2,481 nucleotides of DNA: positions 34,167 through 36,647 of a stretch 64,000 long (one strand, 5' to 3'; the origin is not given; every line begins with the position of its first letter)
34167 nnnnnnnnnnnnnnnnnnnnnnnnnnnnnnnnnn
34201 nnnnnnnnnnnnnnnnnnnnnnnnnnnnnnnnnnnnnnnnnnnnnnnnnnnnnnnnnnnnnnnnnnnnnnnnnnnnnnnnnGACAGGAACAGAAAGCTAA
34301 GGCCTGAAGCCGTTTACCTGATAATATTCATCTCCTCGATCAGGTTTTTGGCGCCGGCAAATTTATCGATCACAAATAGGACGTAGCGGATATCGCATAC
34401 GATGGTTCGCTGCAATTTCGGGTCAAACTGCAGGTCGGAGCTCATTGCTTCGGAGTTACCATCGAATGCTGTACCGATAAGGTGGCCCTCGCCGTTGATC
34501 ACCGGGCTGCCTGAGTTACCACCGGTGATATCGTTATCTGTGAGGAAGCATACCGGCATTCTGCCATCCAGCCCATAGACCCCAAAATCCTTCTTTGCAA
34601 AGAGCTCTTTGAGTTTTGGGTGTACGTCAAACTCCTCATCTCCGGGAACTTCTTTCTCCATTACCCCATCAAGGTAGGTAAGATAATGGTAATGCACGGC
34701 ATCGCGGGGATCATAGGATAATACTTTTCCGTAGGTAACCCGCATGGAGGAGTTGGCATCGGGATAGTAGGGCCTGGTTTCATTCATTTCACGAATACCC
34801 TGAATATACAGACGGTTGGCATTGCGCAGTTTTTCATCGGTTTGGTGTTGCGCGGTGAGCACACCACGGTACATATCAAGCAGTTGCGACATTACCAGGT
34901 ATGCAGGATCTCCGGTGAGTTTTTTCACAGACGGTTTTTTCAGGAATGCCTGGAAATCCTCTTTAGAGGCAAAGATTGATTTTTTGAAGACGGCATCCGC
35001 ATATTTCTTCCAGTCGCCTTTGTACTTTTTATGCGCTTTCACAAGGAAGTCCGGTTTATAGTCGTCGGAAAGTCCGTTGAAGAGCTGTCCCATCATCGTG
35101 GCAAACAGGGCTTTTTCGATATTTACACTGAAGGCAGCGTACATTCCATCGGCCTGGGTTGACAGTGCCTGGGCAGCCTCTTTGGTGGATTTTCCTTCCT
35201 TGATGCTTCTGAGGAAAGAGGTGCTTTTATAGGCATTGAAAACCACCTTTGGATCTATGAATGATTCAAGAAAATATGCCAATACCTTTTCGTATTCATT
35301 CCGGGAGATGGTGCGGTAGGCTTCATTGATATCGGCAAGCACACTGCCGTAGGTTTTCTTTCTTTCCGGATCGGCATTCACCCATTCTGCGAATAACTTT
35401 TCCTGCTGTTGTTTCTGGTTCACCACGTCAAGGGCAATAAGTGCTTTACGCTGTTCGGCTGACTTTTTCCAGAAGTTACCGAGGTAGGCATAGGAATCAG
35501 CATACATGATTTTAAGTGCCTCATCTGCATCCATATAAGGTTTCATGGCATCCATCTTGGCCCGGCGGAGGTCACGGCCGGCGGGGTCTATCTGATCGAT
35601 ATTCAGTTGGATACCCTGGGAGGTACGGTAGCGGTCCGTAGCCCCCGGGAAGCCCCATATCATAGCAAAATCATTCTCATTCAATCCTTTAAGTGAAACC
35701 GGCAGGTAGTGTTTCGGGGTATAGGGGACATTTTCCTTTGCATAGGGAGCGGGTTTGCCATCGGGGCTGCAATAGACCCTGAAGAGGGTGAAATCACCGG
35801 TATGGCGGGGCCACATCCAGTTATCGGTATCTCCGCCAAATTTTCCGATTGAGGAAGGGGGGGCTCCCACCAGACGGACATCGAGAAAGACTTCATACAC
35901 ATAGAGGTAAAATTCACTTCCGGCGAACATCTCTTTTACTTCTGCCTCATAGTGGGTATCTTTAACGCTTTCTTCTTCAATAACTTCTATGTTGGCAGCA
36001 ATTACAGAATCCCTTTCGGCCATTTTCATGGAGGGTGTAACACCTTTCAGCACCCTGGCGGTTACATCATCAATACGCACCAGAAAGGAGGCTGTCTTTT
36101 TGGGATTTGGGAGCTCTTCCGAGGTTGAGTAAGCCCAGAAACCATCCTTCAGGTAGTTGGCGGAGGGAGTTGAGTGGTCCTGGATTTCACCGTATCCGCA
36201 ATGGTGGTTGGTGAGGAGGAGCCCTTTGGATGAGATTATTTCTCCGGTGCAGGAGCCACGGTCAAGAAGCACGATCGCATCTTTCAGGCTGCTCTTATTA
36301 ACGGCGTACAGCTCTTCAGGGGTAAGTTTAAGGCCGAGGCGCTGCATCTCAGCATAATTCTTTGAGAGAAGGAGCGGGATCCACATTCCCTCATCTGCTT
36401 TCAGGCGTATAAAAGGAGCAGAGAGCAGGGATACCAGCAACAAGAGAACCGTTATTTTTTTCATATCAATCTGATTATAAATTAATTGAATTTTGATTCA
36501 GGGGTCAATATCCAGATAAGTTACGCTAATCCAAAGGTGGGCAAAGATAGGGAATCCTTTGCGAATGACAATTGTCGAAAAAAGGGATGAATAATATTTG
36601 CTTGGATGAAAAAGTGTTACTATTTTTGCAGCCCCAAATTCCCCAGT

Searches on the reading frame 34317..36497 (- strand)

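Call 86: search_protein_families(library=pfam, proteins=[window:34317-36497:-], max_evalue=0.00001)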
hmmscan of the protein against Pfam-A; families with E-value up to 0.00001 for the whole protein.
window:34317-36497:- (727 aa): 2 families
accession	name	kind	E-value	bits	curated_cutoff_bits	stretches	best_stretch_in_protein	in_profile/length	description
PF10459.15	Peptidase_S46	-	9.3e-229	762.1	22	1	34-725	1-698/698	Peptidase S46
PF13365.12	Trypsin_2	-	2.3e-06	28.8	27.6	0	652-675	120-143/144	Trypsin-like peptidase domain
